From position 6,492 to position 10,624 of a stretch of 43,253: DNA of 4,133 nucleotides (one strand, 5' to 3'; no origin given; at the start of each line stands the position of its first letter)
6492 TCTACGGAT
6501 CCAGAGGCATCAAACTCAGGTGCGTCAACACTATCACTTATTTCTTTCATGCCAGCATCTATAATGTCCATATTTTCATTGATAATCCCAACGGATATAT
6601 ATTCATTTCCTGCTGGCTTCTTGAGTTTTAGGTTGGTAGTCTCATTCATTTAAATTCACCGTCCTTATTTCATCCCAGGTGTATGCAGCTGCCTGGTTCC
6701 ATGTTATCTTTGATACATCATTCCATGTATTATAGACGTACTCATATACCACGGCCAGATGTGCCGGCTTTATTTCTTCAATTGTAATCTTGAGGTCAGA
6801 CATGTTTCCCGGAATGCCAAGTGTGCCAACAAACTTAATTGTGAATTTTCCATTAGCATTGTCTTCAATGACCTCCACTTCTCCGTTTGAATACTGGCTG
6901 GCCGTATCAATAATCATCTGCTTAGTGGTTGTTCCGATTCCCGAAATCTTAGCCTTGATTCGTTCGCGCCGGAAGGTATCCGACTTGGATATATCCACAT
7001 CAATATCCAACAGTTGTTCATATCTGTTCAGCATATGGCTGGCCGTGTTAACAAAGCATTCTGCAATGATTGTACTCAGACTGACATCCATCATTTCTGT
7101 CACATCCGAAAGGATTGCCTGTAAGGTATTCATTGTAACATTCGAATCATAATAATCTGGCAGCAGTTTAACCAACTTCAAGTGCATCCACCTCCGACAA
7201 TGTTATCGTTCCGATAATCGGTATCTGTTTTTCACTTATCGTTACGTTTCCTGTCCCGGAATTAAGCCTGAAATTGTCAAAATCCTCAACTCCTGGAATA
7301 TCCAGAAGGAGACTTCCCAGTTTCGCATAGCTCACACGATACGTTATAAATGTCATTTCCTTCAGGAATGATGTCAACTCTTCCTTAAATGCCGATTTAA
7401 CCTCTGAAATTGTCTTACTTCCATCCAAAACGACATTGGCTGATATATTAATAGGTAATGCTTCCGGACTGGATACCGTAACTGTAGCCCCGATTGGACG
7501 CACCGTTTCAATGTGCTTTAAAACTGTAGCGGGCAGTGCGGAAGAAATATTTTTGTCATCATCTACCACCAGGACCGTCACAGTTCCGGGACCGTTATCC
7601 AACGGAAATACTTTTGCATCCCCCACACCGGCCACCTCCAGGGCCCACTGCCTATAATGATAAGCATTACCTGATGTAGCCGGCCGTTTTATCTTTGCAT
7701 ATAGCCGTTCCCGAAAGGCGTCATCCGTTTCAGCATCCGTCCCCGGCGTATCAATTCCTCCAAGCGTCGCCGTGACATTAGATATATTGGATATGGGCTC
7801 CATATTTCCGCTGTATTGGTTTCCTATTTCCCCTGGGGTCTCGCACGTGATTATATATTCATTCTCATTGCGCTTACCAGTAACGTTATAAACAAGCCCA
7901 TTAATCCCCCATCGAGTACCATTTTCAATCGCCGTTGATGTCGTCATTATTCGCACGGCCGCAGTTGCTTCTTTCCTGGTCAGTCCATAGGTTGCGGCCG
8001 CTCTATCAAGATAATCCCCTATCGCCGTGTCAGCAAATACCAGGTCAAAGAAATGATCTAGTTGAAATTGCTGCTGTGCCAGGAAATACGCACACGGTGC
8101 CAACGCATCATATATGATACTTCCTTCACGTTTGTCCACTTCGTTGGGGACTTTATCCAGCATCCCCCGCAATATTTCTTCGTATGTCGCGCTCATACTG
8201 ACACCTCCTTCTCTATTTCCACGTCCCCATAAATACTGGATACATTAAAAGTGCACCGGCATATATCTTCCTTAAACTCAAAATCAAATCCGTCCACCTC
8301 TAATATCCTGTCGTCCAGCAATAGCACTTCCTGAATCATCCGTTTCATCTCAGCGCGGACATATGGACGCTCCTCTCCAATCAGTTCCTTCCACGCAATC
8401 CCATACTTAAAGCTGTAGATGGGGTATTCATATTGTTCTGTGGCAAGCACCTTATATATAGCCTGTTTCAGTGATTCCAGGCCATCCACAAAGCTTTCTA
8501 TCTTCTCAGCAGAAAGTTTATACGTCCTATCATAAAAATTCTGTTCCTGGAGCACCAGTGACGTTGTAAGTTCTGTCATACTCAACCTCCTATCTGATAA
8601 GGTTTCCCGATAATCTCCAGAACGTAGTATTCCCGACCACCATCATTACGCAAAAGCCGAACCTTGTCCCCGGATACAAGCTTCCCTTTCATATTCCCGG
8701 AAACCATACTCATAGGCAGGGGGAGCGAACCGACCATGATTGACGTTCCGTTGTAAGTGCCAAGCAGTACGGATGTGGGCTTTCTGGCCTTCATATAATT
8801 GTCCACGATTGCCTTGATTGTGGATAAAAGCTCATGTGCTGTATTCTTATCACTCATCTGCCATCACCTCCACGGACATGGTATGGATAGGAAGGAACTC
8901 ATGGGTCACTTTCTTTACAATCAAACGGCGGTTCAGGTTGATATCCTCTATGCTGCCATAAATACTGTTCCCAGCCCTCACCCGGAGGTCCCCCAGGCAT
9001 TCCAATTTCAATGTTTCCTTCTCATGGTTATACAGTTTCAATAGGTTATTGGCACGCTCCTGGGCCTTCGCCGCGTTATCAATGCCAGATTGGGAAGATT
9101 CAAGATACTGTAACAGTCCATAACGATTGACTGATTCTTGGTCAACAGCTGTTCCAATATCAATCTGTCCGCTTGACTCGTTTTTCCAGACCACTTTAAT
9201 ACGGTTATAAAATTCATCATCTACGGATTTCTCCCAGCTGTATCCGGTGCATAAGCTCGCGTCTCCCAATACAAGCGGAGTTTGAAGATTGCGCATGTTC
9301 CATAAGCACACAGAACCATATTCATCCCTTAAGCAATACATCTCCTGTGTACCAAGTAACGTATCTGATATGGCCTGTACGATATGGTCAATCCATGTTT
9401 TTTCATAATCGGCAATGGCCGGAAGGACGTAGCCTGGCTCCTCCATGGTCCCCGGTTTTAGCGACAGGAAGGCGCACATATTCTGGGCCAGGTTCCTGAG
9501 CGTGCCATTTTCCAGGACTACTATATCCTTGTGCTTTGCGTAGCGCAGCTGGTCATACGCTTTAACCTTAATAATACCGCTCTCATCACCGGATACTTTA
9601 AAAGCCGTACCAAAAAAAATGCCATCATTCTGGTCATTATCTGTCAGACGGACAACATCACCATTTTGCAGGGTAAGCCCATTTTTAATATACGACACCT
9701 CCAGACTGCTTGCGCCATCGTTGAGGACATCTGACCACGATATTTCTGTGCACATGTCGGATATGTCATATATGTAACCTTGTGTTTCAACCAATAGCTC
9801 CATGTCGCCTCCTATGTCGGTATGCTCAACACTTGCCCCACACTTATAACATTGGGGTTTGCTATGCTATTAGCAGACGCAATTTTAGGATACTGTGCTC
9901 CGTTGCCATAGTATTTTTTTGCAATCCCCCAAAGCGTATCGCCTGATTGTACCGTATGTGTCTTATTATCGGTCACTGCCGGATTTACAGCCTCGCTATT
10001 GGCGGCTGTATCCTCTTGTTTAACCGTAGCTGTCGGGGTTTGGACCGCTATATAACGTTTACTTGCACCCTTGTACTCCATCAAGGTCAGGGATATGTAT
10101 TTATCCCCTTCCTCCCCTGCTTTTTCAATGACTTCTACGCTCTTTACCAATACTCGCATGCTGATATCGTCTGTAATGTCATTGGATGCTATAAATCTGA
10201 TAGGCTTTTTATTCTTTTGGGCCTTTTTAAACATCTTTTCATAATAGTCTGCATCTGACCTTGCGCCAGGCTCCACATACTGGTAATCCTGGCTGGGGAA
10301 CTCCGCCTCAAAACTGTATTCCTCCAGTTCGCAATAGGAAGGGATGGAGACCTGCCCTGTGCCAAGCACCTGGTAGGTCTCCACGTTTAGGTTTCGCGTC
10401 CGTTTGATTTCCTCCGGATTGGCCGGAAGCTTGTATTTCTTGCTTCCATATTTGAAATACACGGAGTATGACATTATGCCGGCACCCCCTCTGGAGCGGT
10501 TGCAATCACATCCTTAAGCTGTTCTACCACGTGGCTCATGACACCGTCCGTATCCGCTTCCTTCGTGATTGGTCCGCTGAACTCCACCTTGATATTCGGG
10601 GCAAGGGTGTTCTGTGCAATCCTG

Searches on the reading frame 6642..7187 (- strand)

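Call 60: search_protein_families(library=pfam, proteins=[window:6642-7187:-], max_evalue=0.001)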
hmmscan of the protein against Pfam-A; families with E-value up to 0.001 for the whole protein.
window:6642-7187:- (181 aa): 1 family
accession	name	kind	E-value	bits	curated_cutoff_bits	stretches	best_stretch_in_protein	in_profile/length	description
PF10076.14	Phage_Mu_Gp48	-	5e-23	82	37.4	1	5-150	3-149/150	Bacteriophage Mu-like, Gp48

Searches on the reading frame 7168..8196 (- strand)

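Call 60: search_protein_families(library=pfam, proteins=[window:7168-8196:-], max_evalue=0.001)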
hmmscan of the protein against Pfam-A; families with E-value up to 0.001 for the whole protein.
window:7168-8196:- (342 aa): 1 family
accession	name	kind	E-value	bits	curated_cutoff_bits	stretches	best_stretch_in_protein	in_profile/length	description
PF04865.19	Baseplate_J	-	2e-61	207.9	21.1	1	60-293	2-252/255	Baseplate J-like protein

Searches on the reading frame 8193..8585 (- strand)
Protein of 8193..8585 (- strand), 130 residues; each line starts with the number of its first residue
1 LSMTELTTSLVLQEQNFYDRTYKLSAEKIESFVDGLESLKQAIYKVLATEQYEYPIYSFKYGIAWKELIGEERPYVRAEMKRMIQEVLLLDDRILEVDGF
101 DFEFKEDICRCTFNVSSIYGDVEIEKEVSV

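Call 60: search_protein_families(library=pfam, proteins=[window:8193-8585:-], max_evalue=0.001)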
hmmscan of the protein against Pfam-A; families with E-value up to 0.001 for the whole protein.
window:8193-8585:- (130 aa): 1 family
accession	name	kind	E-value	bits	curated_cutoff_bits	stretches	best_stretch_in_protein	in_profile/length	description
PF10934.14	Sheath_initiator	-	2.3e-27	95.5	32.9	1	24-115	12-104/104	Contractile injection system sheath initiator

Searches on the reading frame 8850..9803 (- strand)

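Call 60: search_protein_families(library=pfam, proteins=[window:8850-9803:-], max_evalue=0.001)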
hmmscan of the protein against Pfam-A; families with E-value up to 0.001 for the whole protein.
window:8850-9803:- (317 aa): 1 family
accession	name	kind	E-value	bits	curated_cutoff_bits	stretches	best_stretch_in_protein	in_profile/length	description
PF24032.1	YQBQ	-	1.3e-85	287.8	27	1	21-313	1-293/294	YQBQ-like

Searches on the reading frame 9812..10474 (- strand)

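Call 60: search_protein_families(library=pfam, proteins=[window:9812-10474:-], max_evalue=0.001)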
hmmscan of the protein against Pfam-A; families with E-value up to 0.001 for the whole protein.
window:9812-10474:- (220 aa): 2 families
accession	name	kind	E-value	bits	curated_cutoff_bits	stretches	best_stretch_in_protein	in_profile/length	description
PF01476.26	LysM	-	5.3e-16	58.7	20.9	1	173-219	1-43/43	LysM domain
PF23457.1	LysM2_NFP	-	2.1e-05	24.9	36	1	170-219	5-54/56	NFP LysM2 domain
